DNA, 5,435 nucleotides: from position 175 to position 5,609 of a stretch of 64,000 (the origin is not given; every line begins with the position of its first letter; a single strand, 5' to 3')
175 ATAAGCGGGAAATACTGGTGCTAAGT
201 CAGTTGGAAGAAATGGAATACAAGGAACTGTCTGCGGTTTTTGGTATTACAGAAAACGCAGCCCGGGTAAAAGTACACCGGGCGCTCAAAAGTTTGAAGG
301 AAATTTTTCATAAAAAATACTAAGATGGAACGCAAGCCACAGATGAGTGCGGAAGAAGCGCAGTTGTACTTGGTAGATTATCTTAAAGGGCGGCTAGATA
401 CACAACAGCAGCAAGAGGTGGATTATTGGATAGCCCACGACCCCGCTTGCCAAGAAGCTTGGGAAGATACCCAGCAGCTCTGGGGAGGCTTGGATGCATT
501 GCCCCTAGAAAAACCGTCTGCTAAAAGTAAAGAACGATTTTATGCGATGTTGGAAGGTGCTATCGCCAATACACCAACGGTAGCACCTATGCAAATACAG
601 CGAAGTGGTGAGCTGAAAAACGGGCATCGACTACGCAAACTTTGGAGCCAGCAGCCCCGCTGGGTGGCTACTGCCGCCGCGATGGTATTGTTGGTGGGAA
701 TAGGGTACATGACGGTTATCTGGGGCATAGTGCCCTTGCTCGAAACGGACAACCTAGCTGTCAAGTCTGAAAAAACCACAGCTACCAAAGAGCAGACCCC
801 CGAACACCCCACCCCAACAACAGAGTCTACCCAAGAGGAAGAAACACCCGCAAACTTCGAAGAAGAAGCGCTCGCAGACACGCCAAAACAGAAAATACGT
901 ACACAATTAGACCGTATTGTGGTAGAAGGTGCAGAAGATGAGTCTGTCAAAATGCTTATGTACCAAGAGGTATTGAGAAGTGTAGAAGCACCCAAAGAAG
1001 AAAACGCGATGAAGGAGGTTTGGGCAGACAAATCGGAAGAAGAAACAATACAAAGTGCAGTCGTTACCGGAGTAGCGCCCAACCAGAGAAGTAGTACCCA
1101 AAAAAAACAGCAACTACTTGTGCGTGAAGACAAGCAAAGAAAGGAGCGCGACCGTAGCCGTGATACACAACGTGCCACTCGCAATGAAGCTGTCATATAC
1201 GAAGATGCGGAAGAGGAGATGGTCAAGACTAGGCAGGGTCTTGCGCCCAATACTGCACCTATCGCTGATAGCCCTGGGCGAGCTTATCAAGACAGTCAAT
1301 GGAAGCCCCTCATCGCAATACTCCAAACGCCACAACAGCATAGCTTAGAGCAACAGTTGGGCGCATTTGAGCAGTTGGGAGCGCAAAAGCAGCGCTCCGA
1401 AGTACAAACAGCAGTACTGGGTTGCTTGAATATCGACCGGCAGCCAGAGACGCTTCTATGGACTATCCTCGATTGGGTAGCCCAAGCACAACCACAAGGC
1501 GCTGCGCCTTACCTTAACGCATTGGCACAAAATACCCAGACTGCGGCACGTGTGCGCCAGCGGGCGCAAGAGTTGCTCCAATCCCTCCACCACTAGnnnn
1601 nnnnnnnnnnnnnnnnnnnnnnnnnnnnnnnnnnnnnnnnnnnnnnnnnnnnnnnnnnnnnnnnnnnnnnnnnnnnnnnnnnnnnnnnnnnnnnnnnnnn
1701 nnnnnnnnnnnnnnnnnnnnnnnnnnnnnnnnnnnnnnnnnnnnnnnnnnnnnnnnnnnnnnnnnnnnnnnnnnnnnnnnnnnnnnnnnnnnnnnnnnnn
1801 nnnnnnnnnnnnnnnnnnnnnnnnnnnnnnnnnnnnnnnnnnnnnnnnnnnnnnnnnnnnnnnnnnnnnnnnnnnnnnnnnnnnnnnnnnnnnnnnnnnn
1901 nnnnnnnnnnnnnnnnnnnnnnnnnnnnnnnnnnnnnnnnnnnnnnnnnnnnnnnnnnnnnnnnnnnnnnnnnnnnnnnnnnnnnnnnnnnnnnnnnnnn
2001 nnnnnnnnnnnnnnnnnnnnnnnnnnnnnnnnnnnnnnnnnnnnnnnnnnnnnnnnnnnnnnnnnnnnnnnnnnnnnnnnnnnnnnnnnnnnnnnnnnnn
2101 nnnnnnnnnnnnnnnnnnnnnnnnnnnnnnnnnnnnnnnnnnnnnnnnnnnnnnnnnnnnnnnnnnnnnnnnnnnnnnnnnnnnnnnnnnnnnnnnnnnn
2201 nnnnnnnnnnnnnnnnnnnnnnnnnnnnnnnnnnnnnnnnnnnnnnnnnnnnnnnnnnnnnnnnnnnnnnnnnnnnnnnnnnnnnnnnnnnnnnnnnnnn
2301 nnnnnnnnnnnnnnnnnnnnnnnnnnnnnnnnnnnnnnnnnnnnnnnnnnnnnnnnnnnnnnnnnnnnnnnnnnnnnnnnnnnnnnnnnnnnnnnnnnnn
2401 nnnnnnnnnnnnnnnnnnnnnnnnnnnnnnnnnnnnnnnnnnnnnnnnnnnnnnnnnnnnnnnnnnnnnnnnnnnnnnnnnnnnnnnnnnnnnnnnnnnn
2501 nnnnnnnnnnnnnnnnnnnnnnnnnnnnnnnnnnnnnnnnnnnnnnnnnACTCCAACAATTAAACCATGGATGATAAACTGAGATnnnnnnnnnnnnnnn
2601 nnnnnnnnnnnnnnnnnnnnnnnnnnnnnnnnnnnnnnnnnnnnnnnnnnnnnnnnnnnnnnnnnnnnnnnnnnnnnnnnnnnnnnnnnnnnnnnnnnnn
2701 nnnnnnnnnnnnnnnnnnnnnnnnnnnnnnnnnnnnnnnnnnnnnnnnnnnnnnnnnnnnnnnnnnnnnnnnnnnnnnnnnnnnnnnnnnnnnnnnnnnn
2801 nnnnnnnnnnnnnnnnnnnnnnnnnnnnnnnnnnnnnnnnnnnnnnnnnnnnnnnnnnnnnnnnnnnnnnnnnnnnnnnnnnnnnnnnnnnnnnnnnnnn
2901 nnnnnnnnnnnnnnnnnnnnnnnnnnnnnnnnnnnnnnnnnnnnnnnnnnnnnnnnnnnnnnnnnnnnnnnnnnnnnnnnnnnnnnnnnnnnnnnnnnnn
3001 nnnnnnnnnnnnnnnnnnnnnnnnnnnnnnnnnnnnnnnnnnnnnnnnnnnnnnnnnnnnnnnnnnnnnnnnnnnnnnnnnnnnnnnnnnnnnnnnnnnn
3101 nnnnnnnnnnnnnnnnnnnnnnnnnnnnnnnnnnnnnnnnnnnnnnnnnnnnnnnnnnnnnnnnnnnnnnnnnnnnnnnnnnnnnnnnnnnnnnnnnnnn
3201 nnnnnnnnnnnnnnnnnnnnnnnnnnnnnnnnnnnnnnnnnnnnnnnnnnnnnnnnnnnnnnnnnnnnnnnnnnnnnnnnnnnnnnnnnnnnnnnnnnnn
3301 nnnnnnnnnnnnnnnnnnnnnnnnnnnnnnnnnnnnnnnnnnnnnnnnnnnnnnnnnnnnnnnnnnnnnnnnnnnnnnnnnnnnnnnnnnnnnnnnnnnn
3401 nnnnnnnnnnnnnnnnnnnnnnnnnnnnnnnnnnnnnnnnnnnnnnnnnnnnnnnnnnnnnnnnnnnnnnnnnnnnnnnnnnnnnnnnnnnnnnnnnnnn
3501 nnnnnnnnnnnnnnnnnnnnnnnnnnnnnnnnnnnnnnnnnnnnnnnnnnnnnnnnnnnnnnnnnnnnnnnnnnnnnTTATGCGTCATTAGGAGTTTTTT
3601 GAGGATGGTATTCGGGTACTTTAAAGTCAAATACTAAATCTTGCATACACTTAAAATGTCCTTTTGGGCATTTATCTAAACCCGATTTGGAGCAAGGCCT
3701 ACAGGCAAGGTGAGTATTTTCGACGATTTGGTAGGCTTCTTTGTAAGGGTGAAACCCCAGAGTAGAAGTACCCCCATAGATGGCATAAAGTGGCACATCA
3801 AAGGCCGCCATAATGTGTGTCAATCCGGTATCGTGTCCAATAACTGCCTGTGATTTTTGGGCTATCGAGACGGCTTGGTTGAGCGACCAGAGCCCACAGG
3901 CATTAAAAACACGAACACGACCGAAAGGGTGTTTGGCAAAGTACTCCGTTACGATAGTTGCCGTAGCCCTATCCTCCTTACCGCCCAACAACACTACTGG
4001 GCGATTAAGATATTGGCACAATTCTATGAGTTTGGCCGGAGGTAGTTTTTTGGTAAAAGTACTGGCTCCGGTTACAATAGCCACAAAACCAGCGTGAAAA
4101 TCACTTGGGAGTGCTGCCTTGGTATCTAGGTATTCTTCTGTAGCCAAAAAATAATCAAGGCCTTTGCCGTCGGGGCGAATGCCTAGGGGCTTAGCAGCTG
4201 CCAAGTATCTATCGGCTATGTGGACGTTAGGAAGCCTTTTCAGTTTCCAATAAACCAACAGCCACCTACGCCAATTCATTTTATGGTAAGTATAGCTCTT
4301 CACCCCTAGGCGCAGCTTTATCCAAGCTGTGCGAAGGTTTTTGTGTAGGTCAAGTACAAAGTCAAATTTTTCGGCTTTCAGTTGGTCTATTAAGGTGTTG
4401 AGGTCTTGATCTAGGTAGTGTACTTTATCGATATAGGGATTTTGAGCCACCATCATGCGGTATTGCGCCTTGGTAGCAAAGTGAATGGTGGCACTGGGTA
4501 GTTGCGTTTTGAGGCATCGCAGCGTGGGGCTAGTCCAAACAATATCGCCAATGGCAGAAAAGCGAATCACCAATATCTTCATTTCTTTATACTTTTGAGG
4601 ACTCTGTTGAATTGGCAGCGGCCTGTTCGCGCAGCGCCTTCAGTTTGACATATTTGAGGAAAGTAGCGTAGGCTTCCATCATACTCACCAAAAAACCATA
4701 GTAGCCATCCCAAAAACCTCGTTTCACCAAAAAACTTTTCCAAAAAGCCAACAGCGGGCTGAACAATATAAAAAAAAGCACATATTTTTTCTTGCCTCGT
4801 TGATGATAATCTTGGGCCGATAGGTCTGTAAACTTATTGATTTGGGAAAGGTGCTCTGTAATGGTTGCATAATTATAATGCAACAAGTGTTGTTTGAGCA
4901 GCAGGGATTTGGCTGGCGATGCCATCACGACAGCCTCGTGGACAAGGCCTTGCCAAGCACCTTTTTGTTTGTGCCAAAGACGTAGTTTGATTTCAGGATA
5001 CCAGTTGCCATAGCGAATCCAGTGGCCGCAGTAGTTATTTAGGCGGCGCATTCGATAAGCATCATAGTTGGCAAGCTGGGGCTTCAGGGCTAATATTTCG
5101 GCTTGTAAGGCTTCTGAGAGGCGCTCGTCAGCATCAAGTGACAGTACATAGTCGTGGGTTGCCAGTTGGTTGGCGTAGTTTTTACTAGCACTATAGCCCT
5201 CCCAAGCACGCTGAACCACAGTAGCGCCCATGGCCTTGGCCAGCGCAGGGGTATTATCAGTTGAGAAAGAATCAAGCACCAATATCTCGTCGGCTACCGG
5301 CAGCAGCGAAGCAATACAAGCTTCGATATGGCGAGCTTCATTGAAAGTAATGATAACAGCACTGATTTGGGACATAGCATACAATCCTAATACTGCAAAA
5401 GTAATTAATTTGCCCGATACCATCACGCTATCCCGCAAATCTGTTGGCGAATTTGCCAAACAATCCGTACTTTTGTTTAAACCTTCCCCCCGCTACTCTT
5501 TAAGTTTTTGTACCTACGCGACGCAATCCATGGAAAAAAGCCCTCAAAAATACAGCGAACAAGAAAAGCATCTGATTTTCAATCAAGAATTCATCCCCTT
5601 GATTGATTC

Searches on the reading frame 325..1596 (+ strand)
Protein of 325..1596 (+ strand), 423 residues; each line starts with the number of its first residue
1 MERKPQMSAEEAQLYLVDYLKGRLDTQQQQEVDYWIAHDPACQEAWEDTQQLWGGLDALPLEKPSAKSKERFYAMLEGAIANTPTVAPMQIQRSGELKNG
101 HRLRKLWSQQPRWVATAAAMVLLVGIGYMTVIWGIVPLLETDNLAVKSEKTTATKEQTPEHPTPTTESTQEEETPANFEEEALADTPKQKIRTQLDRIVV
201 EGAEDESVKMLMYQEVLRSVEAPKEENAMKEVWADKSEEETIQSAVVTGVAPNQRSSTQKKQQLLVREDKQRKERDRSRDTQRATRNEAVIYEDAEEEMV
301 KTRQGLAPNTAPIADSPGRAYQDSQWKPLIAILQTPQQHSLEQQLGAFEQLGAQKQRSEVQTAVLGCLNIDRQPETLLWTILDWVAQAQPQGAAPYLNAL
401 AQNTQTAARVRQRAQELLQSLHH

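Call 4: search_protein_families(library=pfam, proteins=[window:325-1596:+], max_evalue=0.01)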
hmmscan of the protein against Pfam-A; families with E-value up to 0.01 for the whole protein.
window:325-1596:+ (423 aa): 1 family
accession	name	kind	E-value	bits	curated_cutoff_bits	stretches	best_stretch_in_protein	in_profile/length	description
PF16220.10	DUF4880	-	0.0084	16.4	25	0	21-52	12-43/43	Domain of unknown function (DUF4880)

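Call 5: search_protein_families(library=ncbifam, proteins=[window:325-1596:+], max_evalue=0.01)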
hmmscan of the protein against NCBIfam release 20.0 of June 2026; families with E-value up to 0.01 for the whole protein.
window:325-1596:+ (423 aa): 1 family
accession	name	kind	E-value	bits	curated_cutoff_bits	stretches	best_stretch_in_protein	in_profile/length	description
NF052375.1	antisigma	equivalog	1.8e-07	31.4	100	1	16-132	2-105/217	anti-sigma factor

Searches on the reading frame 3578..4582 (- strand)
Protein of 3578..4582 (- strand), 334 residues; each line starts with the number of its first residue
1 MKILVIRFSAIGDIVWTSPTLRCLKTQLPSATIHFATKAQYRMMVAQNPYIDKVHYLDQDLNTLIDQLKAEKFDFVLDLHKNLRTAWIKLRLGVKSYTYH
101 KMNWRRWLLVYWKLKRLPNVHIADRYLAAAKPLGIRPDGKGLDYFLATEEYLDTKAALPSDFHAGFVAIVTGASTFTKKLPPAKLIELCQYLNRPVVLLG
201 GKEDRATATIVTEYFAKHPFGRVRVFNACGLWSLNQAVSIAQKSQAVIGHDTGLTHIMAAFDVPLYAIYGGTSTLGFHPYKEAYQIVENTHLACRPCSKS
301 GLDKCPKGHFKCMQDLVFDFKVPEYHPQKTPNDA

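Call 4: search_protein_families(library=pfam, proteins=[window:3578-4582:-], max_evalue=0.01)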
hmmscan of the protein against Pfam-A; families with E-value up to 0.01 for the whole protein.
window:3578-4582:- (334 aa): 1 family
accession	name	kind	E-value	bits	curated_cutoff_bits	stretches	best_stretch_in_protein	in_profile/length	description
PF01075.23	Glyco_transf_9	-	1.7e-27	96.8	22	1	64-299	4-238/247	Glycosyltransferase family 9 (heptosyltransferase)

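Call 5: search_protein_families(library=ncbifam, proteins=[window:3578-4582:-], max_evalue=0.01)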
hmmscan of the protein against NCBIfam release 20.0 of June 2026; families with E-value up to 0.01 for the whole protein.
window:3578-4582:- (334 aa): 6 families
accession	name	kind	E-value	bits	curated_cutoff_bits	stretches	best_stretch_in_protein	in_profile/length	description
TIGR02193.1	heptsyl_trn_I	equivalog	3.7e-28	98.7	185.3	1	2-285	1-297/320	lipopolysaccharide heptosyltransferase I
TIGR02195.1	heptsyl_trn_II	equivalog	3e-26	92.4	134.6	1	2-317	1-326/339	lipopolysaccharide heptosyltransferase II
TIGR02201.1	heptsyl_trn_III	equivalog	5.5e-21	75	170.2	1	2-287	1-304/344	putative lipopolysaccharide heptosyltransferase III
NF008162.0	PRK10916.1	equivalog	5.7e-15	55.3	569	1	1-274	1-292/348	ADP-heptose--LPS heptosyltransferase RfaF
NF007742.0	PRK10422.1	equivalog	4.5e-13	48.7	467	1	2-284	7-303/352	lipopolysaccharide core heptosyltransferase RfaQ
NF008204.0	PRK10964.1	equivalog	2.3e-08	33.5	437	1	1-274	1-284/322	lipopolysaccharide heptosyltransferase RfaC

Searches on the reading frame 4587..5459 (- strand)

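Call 4: search_protein_families(library=pfam, proteins=[window:4587-5459:-], max_evalue=0.01)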
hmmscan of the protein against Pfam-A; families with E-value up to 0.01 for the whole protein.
window:4587-5459:- (290 aa): 2 families
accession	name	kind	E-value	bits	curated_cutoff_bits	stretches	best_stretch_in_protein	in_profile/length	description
PF00535.33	Glycos_transf_2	-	1.1e-16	61.7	23.3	1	33-116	1-93/168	Glycosyl transferase family 2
PF13704.12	Glyco_tranf_2_4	-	0.00019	22.3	27.5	1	40-113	2-83/98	Glycosyl transferase family 2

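Call 5: search_protein_families(library=ncbifam, proteins=[window:4587-5459:-], max_evalue=0.01)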
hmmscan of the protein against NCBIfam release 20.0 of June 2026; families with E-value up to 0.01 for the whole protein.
window:4587-5459:- (290 aa): 11 families
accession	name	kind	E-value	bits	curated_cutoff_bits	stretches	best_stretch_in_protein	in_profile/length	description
TIGR04283.1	glyco_like_mftF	equivalog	1.1e-12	48.1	182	1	32-167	1-137/221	TIGR04283 family arsenosugar biosynthesis glycosyltransferase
TIGR04195.1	S_glycosyl_SunS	equivalog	9e-11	41.2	350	1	30-116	57-146/421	SunS family peptide S-glycosyltransferase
TIGR04182.1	glyco_TIGR04182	equivalog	2.2e-09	37.1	325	1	32-115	2-86/293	S-layer glycoprotein N-glycosyltransferase AglJ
NF010496.0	PRK13915.1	equivalog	1.2e-08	34.4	262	1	28-84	29-91/307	glucosyl-3-phosphoglycerate synthase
NF041391.1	DPhHxTase_Halo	equivalog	9.8e-07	28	375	1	38-113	3-80/213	dolichyl-phosphate hexose transferase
NF007482.0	PRK10073.1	equivalog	2e-05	23.7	423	1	30-125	6-109/334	glycosyltransferase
NF045692.1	OglycostaseCruG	equivalog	2.4e-05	23.4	600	1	28-125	39-151/386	2'-O-glycosyltransferase CruG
NF058614.1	PPMAGASynPpgS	equivalog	0.00015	21.3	370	1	35-84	5-54/226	polyprenyl-phospho-N-acetylgalactosaminyl synthase PpgS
TIGR03937.1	PgaC_IcaA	equivalog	0.00019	20.5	422.3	1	28-116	43-140/407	poly-beta-1,6-N-acetyl-D-glucosamine synthase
NF041875.1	EPS_EpsD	equivalog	0.0017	17.8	370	0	32-124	1-102/325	exopolysaccharide biosynthesis glycosyltransferase EpsD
TIGR03469.1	HpnB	hypoth_equivalog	0.0096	15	379.25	0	28-81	42-99/386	hopene-associated glycosyltransferase HpnB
